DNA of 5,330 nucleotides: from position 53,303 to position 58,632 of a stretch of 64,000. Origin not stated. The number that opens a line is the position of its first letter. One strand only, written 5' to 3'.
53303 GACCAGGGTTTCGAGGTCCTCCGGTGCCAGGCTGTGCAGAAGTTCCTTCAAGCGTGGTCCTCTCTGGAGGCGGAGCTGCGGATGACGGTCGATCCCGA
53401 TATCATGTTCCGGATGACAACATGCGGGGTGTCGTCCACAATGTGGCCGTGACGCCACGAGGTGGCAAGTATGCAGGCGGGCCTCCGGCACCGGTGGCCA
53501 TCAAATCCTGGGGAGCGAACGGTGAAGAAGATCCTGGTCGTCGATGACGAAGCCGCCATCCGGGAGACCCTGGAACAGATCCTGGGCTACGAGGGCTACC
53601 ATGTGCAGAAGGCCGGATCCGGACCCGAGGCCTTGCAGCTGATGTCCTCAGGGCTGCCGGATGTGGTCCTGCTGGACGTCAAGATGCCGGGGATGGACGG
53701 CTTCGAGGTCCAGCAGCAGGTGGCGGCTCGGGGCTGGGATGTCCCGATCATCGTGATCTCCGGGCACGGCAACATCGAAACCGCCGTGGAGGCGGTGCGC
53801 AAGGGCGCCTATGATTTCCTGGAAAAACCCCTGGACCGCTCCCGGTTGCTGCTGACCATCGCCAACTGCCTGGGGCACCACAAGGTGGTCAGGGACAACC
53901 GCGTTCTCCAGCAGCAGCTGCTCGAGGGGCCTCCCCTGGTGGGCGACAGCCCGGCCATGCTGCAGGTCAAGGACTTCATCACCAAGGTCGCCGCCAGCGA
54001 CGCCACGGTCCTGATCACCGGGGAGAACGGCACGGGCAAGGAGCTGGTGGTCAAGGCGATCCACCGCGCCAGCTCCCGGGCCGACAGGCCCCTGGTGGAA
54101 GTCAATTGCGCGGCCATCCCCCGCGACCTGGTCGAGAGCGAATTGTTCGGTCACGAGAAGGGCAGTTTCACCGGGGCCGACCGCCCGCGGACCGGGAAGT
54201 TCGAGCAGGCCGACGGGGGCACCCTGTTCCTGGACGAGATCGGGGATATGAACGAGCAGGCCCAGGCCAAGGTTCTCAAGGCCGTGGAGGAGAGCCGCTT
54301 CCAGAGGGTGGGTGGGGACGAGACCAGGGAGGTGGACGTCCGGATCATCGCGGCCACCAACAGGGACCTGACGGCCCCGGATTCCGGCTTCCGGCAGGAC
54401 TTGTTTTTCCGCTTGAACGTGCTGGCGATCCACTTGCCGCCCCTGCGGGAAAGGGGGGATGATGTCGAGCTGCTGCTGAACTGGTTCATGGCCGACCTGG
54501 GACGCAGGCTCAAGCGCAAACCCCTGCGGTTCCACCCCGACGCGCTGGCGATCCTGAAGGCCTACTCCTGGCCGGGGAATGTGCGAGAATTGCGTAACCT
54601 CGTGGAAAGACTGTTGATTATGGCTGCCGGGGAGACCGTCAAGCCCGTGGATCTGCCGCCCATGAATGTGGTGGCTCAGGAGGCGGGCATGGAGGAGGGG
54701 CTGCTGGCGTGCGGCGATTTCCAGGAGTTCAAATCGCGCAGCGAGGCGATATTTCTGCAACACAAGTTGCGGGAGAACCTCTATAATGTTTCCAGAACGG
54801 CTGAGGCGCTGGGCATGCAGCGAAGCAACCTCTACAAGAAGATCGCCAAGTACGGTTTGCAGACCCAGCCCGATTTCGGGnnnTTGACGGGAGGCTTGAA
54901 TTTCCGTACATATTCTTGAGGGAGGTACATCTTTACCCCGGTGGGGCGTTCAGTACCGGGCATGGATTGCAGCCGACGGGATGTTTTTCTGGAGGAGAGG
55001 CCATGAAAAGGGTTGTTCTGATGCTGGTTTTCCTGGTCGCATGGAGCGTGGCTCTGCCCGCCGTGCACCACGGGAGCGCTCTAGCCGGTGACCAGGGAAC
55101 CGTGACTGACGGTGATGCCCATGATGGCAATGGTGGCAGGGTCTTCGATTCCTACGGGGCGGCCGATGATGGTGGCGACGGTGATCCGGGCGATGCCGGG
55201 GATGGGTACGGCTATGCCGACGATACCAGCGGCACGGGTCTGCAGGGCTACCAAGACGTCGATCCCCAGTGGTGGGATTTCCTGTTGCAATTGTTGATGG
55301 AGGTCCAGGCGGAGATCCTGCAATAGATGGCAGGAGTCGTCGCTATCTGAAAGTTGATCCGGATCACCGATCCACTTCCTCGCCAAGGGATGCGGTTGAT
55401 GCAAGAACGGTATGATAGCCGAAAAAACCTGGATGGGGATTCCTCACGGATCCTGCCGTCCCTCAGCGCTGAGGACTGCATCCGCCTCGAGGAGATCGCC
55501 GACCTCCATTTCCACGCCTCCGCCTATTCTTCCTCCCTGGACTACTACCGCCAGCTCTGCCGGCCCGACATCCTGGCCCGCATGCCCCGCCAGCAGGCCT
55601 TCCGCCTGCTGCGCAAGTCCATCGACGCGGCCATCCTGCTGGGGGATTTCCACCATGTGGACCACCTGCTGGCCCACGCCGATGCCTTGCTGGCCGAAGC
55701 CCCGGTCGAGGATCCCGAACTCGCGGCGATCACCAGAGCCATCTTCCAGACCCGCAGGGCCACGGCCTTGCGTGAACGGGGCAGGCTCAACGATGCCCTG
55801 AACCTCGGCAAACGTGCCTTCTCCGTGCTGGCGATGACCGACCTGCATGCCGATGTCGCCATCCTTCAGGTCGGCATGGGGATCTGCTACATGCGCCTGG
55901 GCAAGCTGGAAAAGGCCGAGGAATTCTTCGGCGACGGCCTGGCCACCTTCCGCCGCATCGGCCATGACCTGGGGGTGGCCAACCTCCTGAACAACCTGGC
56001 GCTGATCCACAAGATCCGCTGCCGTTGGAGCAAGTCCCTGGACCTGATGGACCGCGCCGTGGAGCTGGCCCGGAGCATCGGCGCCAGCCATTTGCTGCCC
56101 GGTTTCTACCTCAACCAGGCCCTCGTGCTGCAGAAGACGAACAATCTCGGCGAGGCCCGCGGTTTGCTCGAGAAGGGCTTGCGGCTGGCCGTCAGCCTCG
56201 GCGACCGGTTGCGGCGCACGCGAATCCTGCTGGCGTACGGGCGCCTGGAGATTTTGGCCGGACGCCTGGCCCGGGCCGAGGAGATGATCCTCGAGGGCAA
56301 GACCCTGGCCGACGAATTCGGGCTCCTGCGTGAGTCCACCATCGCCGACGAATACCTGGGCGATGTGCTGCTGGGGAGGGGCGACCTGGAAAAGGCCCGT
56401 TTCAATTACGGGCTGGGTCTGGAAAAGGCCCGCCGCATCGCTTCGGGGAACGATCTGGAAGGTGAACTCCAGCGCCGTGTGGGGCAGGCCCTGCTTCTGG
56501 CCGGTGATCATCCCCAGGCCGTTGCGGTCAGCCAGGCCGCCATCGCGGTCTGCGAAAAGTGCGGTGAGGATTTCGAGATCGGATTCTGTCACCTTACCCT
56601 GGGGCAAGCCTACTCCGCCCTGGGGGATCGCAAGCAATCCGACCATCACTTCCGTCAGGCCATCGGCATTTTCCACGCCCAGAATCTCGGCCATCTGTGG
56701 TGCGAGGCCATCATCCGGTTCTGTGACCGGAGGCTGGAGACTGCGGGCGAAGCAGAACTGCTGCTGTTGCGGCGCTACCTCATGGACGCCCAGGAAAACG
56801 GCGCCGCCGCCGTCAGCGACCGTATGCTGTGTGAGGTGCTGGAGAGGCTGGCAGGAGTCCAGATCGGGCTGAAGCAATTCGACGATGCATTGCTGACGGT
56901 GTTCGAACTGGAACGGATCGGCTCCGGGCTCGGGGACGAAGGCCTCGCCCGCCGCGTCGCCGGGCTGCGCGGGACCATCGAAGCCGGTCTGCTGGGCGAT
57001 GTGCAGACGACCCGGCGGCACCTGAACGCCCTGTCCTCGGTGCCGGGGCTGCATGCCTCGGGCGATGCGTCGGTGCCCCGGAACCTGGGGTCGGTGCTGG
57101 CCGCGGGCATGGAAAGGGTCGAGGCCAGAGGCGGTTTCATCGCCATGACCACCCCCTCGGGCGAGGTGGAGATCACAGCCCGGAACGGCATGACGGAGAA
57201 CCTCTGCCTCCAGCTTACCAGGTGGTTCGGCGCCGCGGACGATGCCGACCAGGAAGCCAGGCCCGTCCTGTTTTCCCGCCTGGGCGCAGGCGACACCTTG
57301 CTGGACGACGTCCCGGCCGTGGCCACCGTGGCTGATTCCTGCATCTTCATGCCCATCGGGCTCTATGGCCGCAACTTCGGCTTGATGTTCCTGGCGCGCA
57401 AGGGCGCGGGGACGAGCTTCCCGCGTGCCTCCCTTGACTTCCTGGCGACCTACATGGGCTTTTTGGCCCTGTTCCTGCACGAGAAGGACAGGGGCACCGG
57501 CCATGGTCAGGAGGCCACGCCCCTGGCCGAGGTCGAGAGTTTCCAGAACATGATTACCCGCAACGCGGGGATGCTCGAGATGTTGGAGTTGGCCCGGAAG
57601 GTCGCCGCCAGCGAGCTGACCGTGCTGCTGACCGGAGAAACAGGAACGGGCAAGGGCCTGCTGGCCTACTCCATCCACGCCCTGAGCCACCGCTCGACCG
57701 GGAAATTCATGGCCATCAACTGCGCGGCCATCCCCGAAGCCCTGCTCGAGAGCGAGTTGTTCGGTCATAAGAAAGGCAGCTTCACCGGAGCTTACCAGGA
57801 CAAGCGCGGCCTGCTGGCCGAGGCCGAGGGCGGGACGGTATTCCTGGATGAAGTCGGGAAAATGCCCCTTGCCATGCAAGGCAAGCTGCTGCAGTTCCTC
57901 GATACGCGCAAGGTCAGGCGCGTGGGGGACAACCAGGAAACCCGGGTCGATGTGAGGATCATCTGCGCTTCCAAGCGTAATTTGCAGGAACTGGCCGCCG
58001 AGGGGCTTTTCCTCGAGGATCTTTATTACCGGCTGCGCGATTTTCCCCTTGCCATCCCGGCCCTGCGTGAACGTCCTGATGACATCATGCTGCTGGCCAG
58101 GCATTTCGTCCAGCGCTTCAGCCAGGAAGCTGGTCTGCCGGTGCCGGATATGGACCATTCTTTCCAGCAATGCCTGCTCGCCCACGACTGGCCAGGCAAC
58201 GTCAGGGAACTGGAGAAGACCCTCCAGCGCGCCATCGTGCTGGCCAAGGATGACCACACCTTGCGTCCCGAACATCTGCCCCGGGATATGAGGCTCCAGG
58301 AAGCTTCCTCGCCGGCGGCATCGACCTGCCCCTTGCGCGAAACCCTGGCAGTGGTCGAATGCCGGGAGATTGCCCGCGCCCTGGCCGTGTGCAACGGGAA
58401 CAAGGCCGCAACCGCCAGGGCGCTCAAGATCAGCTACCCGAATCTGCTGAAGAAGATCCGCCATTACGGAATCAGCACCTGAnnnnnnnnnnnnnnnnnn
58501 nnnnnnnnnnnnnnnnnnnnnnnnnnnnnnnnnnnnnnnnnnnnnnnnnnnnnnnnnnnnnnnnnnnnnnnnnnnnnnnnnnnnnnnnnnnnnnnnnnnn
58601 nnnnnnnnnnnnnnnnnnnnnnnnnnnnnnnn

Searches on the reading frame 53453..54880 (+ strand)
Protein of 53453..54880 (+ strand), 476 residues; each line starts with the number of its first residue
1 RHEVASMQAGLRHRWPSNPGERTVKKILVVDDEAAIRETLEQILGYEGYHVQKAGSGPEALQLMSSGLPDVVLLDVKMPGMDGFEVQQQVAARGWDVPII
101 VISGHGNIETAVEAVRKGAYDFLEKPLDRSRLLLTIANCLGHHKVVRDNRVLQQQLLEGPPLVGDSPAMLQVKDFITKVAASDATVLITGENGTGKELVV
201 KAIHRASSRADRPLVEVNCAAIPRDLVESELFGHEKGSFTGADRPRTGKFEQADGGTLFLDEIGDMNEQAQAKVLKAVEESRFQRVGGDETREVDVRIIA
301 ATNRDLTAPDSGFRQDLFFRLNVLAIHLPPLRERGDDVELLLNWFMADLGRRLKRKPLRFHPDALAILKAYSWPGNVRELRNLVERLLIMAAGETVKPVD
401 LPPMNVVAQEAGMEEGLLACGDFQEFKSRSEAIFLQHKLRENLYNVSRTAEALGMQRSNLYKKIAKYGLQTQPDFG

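Call 74: search_protein_families(library=ncbifam, proteins=[window:53453-54880:+], max_evalue=0.00001)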
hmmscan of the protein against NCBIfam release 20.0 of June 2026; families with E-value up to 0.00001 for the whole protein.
window:53453-54880:+ (476 aa): 111 families (the best 25 are shown)
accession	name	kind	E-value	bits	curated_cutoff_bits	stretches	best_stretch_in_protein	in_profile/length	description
NF008469.0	PRK11361.1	equivalog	2e-131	438.9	714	1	23-470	3-457/461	acetoacetate metabolism transcriptional regulator AtoC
TIGR01818.1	ntrC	equivalog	2e-128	429.1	558.6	1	27-411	1-387/463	nitrogen regulation protein NR(I)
NF051870.1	NAssimRespRegNtrX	equivalog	1.2e-124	416.7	600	1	25-468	2-451/452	nitrogen assimilation response regulator NtrX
TIGR02915.1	PEP_resp_reg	equivalog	1.3e-117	393.4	502.6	1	27-469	1-444/445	PEP-CTERM-box response regulator transcription factor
NF007689.0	PRK10365.1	equivalog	2.8e-109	365.8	760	1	26-464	7-439/441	sigma-54-dependent response regulator transcription factor ZraR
NF008176.1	PRK10923.1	equivalog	3.1e-108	362.4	620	1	26-406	5-386/469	nitrogen regulation protein NR(I)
NF041946.1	LuxO_transreg_Vib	equivalog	5.3e-106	355.2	800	1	30-408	2-384/463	quorum-sensing sigma-54 dependent transcriptional regulator LuxO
NF011695.0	PRK15115.1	equivalog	1e-100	337.6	763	1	23-471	5-440/445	two-component system response regulator GlrR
NF003451.0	PRK05022.1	equivalog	1.2e-99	334.4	476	1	149-469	179-510/512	nitric oxide reductase transcriptional regulator NorR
TIGR01817.1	nifA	equivalog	9.4e-97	325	528.85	1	149-401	185-438/534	nif-specific transcriptional activator NifA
NF041552.1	TF_PrdR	equivalog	5.2e-91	305.7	795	1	162-468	269-577/577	sigma-54 dependent transcriptional regulator PrdR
NF038308.1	RNA_repair_RtcR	equivalog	1.2e-89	301.6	650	1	162-400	182-431/530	RNA repair transcriptional activator RtcR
NF050807.1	TransRegFlbDCaul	equivalog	3.3e-86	289.9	750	1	46-399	22-359/454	sigma-54-dependent transcriptional regulator FlbD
TIGR02974.1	phageshock_pspF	equivalog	1.3e-84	284.3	443.55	1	162-403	1-247/336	phage shock protein operon transcriptional activator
NF049963.1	RespRegFlgRCampy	domain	2.7e-84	283.5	750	1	27-402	3-378/429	fla regulon two-component system response regulator FlgR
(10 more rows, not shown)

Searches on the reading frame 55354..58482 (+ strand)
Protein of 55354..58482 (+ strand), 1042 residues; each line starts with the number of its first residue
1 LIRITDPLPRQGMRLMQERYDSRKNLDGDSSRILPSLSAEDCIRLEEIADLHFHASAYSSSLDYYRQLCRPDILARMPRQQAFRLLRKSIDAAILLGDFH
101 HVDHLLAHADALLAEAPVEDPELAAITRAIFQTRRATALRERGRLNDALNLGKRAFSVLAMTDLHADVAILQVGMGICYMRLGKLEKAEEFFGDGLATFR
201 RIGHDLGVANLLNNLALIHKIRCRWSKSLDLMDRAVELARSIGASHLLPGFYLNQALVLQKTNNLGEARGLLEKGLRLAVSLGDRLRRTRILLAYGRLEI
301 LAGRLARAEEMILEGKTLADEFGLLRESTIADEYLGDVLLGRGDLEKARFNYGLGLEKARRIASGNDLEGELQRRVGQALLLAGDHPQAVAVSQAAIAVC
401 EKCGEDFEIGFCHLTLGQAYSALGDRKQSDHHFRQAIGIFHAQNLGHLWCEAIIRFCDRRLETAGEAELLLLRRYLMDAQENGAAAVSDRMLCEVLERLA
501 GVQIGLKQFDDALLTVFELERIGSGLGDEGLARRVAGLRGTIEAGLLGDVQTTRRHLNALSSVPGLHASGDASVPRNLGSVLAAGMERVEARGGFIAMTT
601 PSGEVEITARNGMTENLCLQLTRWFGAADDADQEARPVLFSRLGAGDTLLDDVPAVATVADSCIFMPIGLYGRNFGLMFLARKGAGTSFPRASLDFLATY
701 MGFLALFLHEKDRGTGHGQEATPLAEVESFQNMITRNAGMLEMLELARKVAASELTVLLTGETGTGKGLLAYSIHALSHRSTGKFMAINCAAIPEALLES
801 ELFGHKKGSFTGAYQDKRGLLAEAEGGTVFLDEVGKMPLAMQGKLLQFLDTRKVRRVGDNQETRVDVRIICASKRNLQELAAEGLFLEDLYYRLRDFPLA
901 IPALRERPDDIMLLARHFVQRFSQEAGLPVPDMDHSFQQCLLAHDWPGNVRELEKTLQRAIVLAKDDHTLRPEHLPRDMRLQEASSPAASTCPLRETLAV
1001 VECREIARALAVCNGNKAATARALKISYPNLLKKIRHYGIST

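Call 3: search_protein_families(library=pfam, proteins=[window:55354-58482:+], max_evalue=1)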
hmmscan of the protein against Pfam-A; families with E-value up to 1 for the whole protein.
window:55354-58482:+ (1042 aa): 29 families (the best 25 are shown)
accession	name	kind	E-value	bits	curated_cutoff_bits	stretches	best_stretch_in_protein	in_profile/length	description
PF00158.32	Sigma54_activat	-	5.8e-65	218.5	20.2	1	734-899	2-167/168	Sigma-54 interaction domain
PF13424.12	TPR_12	-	7.9e-30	103.3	30.1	6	167-241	1-77/77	Tetratricopeptide repeat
PF25601.1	AAA_lid_14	-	5.7e-24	84.2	27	1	905-988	1-83/87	AAA+ ATPase lid domain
PF14532.12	Sigma54_activ_2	-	6.3e-16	59.3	25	1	747-904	14-138/138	Sigma-54 interaction domain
PF07719.23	TPR_2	-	2.5e-14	52.6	27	3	174-193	6-25/34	Tetratricopeptide repeat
PF17874.7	TPR_MalT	-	9.3e-14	51.9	45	2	92-269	42-222/336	MalT-like TPR region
PF13181.12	TPR_8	-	1.2e-07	31.7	25.7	1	414-439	5-30/34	Tetratricopeptide repeat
PF02954.25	HTH_8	-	1.3e-07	31.7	22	1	997-1038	1-42/42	Bacterial regulatory protein, Fis family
PF07728.20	AAA_5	-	3.4e-07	30.8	22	1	757-873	2-121/139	AAA domain (dynein-related subfamily)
PF00515.34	TPR_1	-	9.5e-07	28.8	27.8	1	174-192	6-24/34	Tetratricopeptide repeat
PF13374.12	TPR_10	-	2.1e-06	28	27.5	0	208-240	1-33/42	Tetratricopeptide repeat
PF07724.20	AAA_2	-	2.8e-05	24.7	27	1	755-878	4-128/166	AAA domain (Cdc48 subfamily)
PF13432.12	TPR_16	-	9.2e-05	23.3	32.7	0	253-310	1-52/65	Tetratricopeptide repeat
PF07721.20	TPR_4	-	0.00028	21.6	27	0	377-392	8-23/26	Tetratricopeptide repeat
PF00004.35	AAA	-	0.0025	18.7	21.2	1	757-875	1-110/131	ATPase family associated with various cellular activities (AAA)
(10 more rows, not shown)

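Call 74: search_protein_families(library=ncbifam, proteins=[window:55354-58482:+], max_evalue=0.00001)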
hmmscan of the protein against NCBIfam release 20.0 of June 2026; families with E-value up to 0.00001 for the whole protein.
window:55354-58482:+ (1042 aa): 29 families (the best 25 are shown)
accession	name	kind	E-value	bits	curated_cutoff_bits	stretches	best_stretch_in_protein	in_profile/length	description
NF003451.0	PRK05022.1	equivalog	4.2e-93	312.8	476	1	725-1040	184-510/512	nitric oxide reductase transcriptional regulator NorR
TIGR02915.1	PEP_resp_reg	equivalog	4.9e-93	312.4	502.6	1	728-1040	136-444/445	PEP-CTERM-box response regulator transcription factor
NF041552.1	TF_PrdR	equivalog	3.8e-92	309.5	795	1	727-1039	263-577/577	sigma-54 dependent transcriptional regulator PrdR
NF008469.0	PRK11361.1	equivalog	6.5e-92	308.6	714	1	729-1041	141-457/461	acetoacetate metabolism transcriptional regulator AtoC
NF050807.1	TransRegFlbDCaul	equivalog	3e-85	286.8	750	1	729-1038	116-438/454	sigma-54-dependent transcriptional regulator FlbD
NF038308.1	RNA_repair_RtcR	equivalog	1.5e-84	284.8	650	1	729-1027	178-500/530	RNA repair transcriptional activator RtcR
TIGR01817.1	nifA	equivalog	1.3e-83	281.6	528.85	1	726-994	190-456/534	nif-specific transcriptional activator NifA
NF008085.0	PRK10820.1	equivalog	2.5e-80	270.6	576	1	721-1041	194-513/520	transcriptional regulator TyrR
TIGR02329.1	propionate_PrpR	equivalog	3.1e-79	267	499.2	1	724-1035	205-524/526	propionate catabolism operon regulatory protein PrpR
TIGR01818.1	ntrC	equivalog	1.2e-78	265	558.6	1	724-987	127-391/463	nitrogen regulation protein NR(I)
TIGR02974.1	phageshock_pspF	equivalog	5.1e-73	246.2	443.55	1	735-968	3-237/336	phage shock protein operon transcriptional activator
NF007689.0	PRK10365.1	equivalog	2e-72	244.4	760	1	711-1035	119-439/441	sigma-54-dependent response regulator transcription factor ZraR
NF041946.1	LuxO_transreg_Vib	equivalog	4.2e-72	243.4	800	1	727-1038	129-460/463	quorum-sensing sigma-54 dependent transcriptional regulator LuxO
NF011695.0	PRK15115.1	equivalog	8.1e-72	242.4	763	1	728-965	132-369/445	two-component system response regulator GlrR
NF011958.0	PRK15429.1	equivalog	2.9e-70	237.7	830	1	729-1041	377-687/692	formate hydrogenlyase transcriptional activator FlhA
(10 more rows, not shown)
